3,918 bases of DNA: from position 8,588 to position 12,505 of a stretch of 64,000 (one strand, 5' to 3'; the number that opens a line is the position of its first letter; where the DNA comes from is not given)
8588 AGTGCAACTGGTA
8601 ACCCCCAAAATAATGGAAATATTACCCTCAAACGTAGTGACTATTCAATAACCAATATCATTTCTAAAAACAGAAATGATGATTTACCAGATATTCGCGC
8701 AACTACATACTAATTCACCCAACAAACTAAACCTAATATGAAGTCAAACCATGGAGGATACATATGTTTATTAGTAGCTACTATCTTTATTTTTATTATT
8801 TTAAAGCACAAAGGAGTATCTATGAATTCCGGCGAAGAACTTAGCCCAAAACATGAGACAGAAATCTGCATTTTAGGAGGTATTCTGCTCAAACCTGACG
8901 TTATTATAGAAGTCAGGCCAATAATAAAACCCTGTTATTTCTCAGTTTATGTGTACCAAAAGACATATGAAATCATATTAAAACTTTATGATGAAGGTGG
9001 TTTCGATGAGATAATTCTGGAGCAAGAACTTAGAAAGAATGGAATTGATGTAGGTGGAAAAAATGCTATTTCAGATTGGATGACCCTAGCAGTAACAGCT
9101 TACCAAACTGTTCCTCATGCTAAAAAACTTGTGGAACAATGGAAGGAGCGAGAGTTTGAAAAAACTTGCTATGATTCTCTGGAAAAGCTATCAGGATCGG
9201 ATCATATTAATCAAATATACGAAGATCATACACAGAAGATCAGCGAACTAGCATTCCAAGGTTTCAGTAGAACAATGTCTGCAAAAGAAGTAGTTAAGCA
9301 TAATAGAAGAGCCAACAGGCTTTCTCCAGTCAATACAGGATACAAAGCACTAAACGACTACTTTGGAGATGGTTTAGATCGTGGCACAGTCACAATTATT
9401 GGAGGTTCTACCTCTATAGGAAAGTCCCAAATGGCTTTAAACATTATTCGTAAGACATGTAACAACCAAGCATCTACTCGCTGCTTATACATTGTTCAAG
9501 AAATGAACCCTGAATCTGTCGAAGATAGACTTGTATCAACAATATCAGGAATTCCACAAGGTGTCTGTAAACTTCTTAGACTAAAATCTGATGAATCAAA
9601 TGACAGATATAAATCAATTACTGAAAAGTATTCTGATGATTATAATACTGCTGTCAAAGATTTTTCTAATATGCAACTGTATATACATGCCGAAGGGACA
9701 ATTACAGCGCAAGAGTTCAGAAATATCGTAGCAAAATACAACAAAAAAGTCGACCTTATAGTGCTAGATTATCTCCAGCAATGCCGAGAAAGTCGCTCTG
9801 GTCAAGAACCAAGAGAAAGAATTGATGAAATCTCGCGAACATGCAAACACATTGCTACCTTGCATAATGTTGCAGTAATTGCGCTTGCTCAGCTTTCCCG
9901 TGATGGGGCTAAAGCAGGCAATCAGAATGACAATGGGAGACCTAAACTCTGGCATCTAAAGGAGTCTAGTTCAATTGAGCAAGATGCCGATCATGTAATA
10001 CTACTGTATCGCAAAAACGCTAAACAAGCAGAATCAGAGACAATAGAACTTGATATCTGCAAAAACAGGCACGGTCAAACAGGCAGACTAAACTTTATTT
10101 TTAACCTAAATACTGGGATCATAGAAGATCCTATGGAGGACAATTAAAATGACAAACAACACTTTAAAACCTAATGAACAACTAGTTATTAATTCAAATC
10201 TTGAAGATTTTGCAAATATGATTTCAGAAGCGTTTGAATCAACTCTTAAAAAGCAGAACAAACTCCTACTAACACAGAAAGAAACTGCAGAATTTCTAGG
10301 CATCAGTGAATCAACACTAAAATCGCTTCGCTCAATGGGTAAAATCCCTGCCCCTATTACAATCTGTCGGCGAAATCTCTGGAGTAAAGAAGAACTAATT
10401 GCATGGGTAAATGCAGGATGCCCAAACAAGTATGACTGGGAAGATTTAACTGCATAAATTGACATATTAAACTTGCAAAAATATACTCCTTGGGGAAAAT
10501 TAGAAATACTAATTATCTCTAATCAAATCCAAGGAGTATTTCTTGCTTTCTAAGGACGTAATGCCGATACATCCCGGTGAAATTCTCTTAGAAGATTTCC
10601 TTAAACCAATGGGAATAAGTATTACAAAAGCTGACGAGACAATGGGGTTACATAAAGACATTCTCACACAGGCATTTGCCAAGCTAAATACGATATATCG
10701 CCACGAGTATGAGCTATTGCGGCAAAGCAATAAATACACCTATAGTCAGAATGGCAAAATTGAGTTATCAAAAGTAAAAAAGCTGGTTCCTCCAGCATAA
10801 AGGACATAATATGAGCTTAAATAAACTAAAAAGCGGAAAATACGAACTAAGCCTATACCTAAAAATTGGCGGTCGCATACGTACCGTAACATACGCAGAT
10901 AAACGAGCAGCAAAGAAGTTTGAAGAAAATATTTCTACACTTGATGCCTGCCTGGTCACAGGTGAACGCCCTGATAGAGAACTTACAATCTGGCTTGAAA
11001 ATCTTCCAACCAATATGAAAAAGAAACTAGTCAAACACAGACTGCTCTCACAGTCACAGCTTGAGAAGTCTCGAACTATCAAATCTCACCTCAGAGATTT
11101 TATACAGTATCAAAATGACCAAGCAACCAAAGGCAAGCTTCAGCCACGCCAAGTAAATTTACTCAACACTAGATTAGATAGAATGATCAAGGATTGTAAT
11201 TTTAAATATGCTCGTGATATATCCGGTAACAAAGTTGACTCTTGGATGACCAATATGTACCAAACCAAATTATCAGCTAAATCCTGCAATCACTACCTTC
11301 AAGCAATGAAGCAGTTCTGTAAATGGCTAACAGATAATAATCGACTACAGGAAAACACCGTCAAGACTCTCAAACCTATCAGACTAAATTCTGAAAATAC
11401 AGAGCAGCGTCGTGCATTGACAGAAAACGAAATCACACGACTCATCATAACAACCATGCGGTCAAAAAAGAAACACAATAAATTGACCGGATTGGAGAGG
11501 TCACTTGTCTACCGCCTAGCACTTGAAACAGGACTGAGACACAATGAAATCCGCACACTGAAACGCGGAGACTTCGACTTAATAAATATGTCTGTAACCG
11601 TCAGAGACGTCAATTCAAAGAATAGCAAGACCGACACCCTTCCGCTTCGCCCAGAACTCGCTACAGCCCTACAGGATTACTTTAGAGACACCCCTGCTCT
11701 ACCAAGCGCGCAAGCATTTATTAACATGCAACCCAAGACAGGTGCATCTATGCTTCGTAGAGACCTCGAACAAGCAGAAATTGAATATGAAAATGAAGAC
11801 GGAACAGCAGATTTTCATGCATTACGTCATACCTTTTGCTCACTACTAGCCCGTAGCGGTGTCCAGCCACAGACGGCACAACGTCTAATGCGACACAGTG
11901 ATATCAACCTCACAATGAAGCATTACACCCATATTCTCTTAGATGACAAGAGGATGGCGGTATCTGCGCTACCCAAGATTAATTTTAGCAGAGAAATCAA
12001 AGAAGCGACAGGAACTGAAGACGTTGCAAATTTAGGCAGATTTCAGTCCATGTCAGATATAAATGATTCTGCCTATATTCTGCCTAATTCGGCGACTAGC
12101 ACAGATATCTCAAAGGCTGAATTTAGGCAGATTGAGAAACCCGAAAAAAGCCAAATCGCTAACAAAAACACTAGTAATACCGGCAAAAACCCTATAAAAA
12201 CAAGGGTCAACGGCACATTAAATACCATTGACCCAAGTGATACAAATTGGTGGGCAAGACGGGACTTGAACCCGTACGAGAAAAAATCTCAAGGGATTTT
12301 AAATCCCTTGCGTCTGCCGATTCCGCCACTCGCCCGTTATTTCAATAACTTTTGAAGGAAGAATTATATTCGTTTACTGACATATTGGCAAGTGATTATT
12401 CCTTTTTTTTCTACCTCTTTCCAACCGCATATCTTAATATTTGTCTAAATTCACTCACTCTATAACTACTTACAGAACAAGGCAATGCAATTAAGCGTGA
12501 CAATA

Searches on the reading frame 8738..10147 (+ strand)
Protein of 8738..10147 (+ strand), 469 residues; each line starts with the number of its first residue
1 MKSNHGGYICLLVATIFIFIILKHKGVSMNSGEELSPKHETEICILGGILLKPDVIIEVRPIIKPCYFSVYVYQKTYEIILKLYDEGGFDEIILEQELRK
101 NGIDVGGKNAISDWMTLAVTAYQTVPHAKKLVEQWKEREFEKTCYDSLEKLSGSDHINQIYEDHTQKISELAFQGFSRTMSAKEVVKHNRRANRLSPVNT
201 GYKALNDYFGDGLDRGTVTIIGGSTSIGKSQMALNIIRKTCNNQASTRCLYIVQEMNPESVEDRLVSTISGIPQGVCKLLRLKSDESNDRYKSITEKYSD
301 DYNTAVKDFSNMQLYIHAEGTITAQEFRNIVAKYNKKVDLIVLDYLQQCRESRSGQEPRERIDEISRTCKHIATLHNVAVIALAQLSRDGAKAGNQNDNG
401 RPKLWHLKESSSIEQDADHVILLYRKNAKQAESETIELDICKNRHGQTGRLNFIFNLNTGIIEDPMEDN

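Call 49: search_protein_families(library=pfam, proteins=[window:8738-10147:+], max_evalue=0.01)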
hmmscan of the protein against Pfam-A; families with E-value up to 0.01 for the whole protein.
window:8738-10147:+ (469 aa): 5 families
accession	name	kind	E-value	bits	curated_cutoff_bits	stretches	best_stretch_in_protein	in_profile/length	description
PF03796.21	DnaB_C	-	5.7e-48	163.9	27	1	198-458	2-249/255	DnaB-like helicase C terminal domain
PF00772.26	DnaB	-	5.4e-11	42.9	23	1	39-131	6-101/103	DnaB-like helicase N terminal domain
PF13481.12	AAA_25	-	5.9e-10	39.5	27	1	204-390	21-194/195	AAA domain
PF20307.4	divDNAB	-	9.3e-06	25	26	0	183-241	38-102/356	Divergent DnaB-like ATPase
PF06745.19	ATPase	-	9.2e-05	22.4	26.6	1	198-265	1-67/231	KaiC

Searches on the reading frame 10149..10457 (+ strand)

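Call 49: search_protein_families(library=pfam, proteins=[window:10149-10457:+], max_evalue=0.01)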
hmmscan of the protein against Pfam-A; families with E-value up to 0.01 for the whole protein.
window:10149-10457:+ (102 aa): 5 families
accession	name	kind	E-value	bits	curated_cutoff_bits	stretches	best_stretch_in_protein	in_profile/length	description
PF12728.13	HTH_17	-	6.6e-09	36.3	27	1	40-89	1-49/51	Helix-turn-helix domain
PF04545.22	Sigma70_r4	-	0.0023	17.9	24.1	0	41-60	21-40/50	Sigma-70, region 4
PF20432.4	Xre-like-HTH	-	0.0024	18.6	25.8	1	38-61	21-44/63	Antitoxin Xre-like helix-turn-helix domain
PF08281.18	Sigma70_r4_2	-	0.0033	17.5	25.7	1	41-64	27-50/54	Sigma-70, region 4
PF01381.28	HTH_3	-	0.0065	16.9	23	0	38-69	7-38/55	Helix-turn-helix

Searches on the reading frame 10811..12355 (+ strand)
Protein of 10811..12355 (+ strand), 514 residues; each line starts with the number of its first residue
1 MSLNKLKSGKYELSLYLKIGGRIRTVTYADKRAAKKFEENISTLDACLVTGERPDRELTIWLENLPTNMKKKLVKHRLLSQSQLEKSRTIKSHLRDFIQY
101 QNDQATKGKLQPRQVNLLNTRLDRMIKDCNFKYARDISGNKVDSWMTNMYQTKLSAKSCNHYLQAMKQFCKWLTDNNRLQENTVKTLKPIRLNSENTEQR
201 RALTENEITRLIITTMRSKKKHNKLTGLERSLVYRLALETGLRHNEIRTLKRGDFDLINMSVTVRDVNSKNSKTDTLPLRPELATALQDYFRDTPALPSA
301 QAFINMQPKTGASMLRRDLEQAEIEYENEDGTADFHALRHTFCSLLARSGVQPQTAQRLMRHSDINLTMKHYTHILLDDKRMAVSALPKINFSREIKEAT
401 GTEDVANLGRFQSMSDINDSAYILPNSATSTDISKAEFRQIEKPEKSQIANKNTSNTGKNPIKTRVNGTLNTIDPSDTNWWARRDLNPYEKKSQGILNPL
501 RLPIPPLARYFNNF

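Call 49: search_protein_families(library=pfam, proteins=[window:10811-12355:+], max_evalue=0.01)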
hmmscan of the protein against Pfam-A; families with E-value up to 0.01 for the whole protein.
window:10811-12355:+ (514 aa): 3 families
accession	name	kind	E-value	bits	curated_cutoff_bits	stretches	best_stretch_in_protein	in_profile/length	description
PF00589.27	Phage_integrase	-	4.3e-23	82.4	27.1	1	202-375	2-168/172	Phage integrase family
PF13495.12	Phage_int_SAM_4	-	0.0014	19.4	27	0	122-175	26-80/85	Phage integrase, N-terminal SAM-like domain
PF02899.23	Phage_int_SAM_1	-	0.0073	17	22.3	0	131-175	37-81/83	Phage integrase, N-terminal SAM-like domain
